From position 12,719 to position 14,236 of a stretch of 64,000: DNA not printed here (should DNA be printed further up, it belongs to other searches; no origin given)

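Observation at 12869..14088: CRP-family regulator built on an adenylate-cyclase-like N-terminus, with its own CRP box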

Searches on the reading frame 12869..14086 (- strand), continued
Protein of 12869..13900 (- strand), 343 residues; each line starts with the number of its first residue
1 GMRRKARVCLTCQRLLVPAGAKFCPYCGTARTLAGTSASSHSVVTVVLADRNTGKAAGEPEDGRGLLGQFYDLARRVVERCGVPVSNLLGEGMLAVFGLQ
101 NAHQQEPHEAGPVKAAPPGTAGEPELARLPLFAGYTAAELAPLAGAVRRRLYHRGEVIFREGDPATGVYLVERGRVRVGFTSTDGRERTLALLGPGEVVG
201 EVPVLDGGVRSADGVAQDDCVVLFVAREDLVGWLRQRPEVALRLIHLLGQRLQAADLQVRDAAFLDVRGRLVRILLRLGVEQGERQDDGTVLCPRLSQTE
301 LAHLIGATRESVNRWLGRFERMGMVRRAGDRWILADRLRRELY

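Call 57: search_solved_structures(query=L010:3138-3680:+, max_evalue=0.001, show_alignments=2)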
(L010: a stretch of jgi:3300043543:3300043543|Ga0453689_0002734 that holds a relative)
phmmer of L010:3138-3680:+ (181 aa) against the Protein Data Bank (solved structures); distinct sequences matched with E-value up to 0.001: 39.
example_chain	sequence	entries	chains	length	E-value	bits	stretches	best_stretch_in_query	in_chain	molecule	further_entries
2w01_A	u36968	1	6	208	3.5e-17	66.4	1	4-180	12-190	ADENYLATE CYCLASE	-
6fht_A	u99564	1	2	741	4.8e-16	62.7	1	4-180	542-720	Bacteriophytochrome,Adenylate cyclase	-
1wc0_A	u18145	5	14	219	4.9e-11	46.4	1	5-152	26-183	ADENYLATE CYCLASE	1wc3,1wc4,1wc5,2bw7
6ao9_A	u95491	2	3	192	5e-11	46.3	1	6-175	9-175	Bacterio-rhodopsin/guanylyl cyclase 1 fusion protein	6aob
1wc1_A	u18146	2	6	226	5.3e-11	46.3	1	5-152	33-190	ADENYLATE CYCLASE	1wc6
6aoa_A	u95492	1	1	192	6.4e-11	46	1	6-175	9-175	Bacterio-rhodopsin/guanylyl cyclase 1 fusion protein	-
6sir_A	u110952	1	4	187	9.3e-11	45.5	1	6-173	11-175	Nucleotide cyclase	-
5oyh_A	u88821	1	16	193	1.3e-10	45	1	6-173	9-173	Nucleotide cyclase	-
5x4t_A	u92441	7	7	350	7.5e-10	42.5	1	9-140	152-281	Photoactivated adenylyl cyclase | Family 3 adenylate cyclase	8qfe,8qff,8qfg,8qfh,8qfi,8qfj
9f1z_A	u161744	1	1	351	7.6e-10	42.5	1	9-140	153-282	Family 3 adenylate cyclase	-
5x4u_A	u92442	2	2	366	8.2e-10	42.4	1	9-140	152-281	Photoactivated adenylyl cyclase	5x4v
4yus_A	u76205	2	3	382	9e-10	42.3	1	9-140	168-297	Family 3 adenylate cyclase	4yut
9f1w_A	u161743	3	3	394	9.6e-10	42.2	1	9-140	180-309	Family 3 adenylate cyclase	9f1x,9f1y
5mbg_A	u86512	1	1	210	2.2e-09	41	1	9-140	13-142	Beta subunit of photoactivated adenylyl cyclase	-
3r5g_A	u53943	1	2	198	2.3e-09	40.9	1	3-181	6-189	CyaB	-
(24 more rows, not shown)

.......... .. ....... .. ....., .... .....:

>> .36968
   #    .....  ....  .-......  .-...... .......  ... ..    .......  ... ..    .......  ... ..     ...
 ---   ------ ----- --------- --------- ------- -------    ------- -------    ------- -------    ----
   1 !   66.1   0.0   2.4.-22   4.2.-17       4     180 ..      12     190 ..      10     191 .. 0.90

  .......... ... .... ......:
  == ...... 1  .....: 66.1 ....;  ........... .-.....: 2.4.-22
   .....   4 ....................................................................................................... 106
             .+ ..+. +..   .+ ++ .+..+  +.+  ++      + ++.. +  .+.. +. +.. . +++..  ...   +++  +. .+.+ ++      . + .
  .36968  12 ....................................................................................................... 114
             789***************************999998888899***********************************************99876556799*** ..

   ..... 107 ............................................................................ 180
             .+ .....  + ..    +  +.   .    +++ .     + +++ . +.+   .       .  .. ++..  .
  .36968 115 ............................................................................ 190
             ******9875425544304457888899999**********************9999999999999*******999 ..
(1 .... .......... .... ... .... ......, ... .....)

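Call 58: find_related_loci(query=window:12872-13897:-, collection=genome_contigs, flank=4000)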
Query window:12872-13897:- (342 aa) in genome_contigs; peptide patterns used: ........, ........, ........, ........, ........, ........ (x = any residue, [..] = any of these).
398 stretches matched a pattern; 3 encode a relative of the query (tblastn E <= 1e-3); 3 distinct loci.
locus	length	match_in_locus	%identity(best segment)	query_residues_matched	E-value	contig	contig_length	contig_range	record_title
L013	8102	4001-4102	49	7-41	7e-7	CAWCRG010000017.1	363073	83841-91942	MAG: Candidatus Sericytochromatia bacterium isolate MFD03250.bin.2.6 genome assembly, contig: contig_28926, whole genome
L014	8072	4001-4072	60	7-31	5e-6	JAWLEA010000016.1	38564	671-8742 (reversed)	MAG: Polyangia bacterium isolate 20BLK6-1.bin.28 NODE_804_length_38564_cov_4.404368, whole genome shotgun sequence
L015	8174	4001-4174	36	1-49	1e-5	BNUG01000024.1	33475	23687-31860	Clostridia bacterium MS499-83 DNA, sequence024, whole genome shotgun sequence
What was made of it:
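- Tried and rejected: No close relative was found, only unrelated zinc ribbons (call 58).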

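Call 63: find_encoding_contigs(protein=P0007, flank=4000, max_places=2)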
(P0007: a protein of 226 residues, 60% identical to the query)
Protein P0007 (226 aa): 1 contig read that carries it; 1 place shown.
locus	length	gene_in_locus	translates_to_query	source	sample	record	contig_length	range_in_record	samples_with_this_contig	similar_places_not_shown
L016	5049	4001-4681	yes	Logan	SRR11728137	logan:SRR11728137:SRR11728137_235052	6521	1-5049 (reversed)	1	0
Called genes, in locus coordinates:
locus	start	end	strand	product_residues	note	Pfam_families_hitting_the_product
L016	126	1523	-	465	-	PF01565:FAD_binding_4, PF08031:BBE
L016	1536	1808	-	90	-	-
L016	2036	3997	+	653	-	PF13240:Zn_Ribbon_1 (weak), PF00211:Guanylate_cyc, PF13191:AAA_16, PF13401:AAA_22 (faint)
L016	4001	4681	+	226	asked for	PF00027:cNMP_binding, PF13545:HTH_Crp_2, PF00325:Crp (faint)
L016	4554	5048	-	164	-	?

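Call 64: find_encoding_contigs(protein=P0008, flank=4000, max_places=2)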
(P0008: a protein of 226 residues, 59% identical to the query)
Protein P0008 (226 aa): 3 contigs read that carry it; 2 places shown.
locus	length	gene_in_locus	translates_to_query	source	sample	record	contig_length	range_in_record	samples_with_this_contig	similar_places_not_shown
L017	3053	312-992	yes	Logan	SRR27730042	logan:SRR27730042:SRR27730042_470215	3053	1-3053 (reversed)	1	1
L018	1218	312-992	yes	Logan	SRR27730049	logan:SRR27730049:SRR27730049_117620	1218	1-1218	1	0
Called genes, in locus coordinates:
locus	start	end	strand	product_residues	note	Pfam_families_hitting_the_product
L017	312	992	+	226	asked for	PF00027:cNMP_binding, PF13545:HTH_Crp_2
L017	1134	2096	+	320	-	PF01073:3Beta_HSD, PF01370:Epimerase, PF02719:Polysacc_synt_2 (weak), PF04321:RmlD_sub_bind, PF05368:NmrA, PF13460:NAD_binding_10, PF16363:GDP_Man_Dehyd, PF07993:NAD_binding_4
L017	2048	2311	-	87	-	PF00392:GntR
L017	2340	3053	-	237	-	?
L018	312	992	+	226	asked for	PF00027:cNMP_binding, PF13545:HTH_Crp_2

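Call 67: list_cluster_members(proteins=[P0001, P0005])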
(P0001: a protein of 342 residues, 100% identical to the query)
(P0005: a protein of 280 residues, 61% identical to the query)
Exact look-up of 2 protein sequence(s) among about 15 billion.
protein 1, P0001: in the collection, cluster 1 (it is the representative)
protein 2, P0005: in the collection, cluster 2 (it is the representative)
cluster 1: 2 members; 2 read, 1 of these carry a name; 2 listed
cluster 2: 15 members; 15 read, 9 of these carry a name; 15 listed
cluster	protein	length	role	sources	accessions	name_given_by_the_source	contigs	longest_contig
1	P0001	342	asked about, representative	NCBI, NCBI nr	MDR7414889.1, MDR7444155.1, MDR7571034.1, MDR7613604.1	MAG: cyclic nucleotide-binding domain-containing protein [Armatimonadota bacterium] | cyclic nucleotide-binding domain-containing protein [Armatimonadota bacterium]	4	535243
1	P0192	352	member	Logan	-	-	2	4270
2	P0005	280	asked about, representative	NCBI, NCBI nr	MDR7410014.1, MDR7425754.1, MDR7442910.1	MAG: Crp/Fnr family transcriptional regulator [Armatimonadota bacterium] | Crp/Fnr family transcriptional regulator [Armatimonadota bacterium]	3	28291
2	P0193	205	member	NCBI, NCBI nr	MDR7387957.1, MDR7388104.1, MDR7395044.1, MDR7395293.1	MAG: Crp/Fnr family transcriptional regulator [Armatimonadota bacterium] | Crp/Fnr family transcriptional regulator [Armatimonadota bacterium]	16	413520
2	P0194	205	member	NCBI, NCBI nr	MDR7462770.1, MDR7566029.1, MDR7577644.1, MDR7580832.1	MAG: Crp/Fnr family transcriptional regulator [Armatimonadota bacterium] | Crp/Fnr family transcriptional regulator [Armatimonadota bacterium]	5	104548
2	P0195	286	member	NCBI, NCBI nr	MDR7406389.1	MAG: Crp/Fnr family transcriptional regulator [Armatimonadota bacterium] | Crp/Fnr family transcriptional regulator [Armatimonadota bacterium]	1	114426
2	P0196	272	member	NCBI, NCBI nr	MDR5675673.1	MAG: Crp/Fnr family transcriptional regulator [Armatimonadota bacterium] | Crp/Fnr family transcriptional regulator [Armatimonadota bacterium]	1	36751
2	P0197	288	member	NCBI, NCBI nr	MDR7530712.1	MAG: Crp/Fnr family transcriptional regulator [Armatimonadota bacterium] | Crp/Fnr family transcriptional regulator [Armatimonadota bacterium]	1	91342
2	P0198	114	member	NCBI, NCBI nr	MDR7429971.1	MAG: cyclic nucleotide-binding domain-containing protein, partial [Armatimonadota ... | cyclic nucleotide-binding domain-containing protein [Armatimonadota bacterium]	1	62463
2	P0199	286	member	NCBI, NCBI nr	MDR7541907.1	MAG: Crp/Fnr family transcriptional regulator [Armatimonadota bacterium] | Crp/Fnr family transcriptional regulator [Armatimonadota bacterium]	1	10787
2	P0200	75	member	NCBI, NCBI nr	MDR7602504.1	MAG: cyclic nucleotide-binding domain-containing protein, partial [Armatimonadota ... | cyclic nucleotide-binding domain-containing protein [Armatimonadota bacterium]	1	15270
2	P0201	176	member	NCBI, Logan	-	-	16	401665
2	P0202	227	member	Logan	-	-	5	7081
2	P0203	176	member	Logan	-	-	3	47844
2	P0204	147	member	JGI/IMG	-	-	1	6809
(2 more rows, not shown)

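Call 69: fold_search(model_id=the predicted structure, library=pdb)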
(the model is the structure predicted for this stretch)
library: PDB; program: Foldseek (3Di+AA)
matches with E <= 10: 1766; with E <= 0.001: 613
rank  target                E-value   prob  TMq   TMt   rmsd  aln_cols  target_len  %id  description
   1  4a2u_H                1.1e-19  1.00  0.61  0.90   1.8       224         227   32  CRP(CAP) from Myco. Tuberculosis, with cAMP (released 2012-10-10)
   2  3mzh_A                3.0e-19  1.00  0.61  0.91   1.8       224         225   31  Crystal structure of cAMP receptor protein from mycobacterium tuberculosis in complex with cAMP and its DNA binding el (released 2011-06-08)
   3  3d0s_A                3.2e-19  1.00  0.62  0.92   1.8       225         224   31  cAMP receptor protein from m.tuberculosis, cAMP-free form (released 2009-02-03)
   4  4a2u_F                5.6e-19  1.00  0.61  0.92   1.8       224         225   32  CRP(CAP) from Myco. Tuberculosis, with cAMP (released 2012-10-10)
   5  3r6s_A                5.6e-19  1.00  0.61  0.91   1.8       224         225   30  Crystal structure of GlxR transcription factor from Corynebacterium glutamicum with cAMP (released 2012-03-28)
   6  4byy_A                9.1e-19  1.00  0.56  0.82   2.8       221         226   30  Apo GlxR (released 2014-07-30)
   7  3i54_D                9.5e-19  1.00  0.60  0.89   1.9       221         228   32  Crystal structure of MtbCRP in complex with cAMP (released 2009-09-08)
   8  3i54_C                1.1e-18  1.00  0.57  0.93   1.3       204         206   32  Crystal structure of MtbCRP in complex with cAMP (released 2009-09-08)
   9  3i54_A                1.7e-18  1.00  0.59  0.89   1.7       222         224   32  Crystal structure of MtbCRP in complex with cAMP (released 2009-09-08)
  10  4cyd_A                2.1e-18  1.00  0.61  0.91   1.8       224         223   28  GlxR bound to cAMP (released 2014-12-17)
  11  3h3u_A                3.2e-18  1.00  0.57  0.88   2.9       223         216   31  Crystal structure of CRP (cAMP receptor Protein) from Mycobacterium tuberculosis (released 2010-02-02)
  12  3r6s_C                3.4e-18  1.00  0.60  0.89   2.0       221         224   30  Crystal structure of GlxR transcription factor from Corynebacterium glutamicum with cAMP (released 2012-03-28)
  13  3h3u_B                1.9e-17  1.00  0.52  0.78   3.9       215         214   31  Crystal structure of CRP (cAMP receptor Protein) from Mycobacterium tuberculosis (released 2010-02-02)
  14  3i59_A                5.6e-17  1.00  0.58  0.90   2.1       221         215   31  Crystal structure of MtbCRP in complex with N6-cAMP (released 2009-09-08)
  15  7ets_A                7.6e-17  1.00  0.55  0.82   2.7       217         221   36  Crystal structure of crp protein from Gardnerella Vaginalis (released 2022-04-27)
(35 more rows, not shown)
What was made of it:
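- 12887..13093 (-): CRP-type winged HTH (aa 269-337). The recognition helix carries R308-E309-S-V-N-R313, the R-E-x-x-x-R pattern of E. coli CRP R180/E181/R185. Foldseek to the MtbCRP-DNA complex 3MZH (call 69).
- On CRP/FNR family, CRP-type branch: Foldseek to MtbCRP and GlxR gives TM-score on target 0.90-0.92 (call 69).
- Closest known: Actinobacterial-type CRP: Mycobacterium tuberculosis CRP. Same: The AF2 model superposes with TM-score 0.90-0.92 and rmsd 1.8 A (call 69).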

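Call 70: search_protein_families(library=ncbifam, proteins=[L010:3033-4997:+], max_evalue=0.001)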
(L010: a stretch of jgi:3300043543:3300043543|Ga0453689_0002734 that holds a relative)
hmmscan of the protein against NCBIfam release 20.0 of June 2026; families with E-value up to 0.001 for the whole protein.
L010:3033-4997:+ (654 aa): 2 families
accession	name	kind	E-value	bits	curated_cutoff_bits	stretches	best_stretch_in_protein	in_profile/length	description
TIGR03903.1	TOMM_kin_cyc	equivalog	4.9e-60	203.5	705.75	1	11-635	262-889/1267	TOMM system kinase/cyclase fusion protein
NF058673.1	LipAdnlyCyLipJMY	equivalog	3.5e-07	29.3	800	1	39-184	293-415/449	bifunctional lipase/adenylate cyclase LipJ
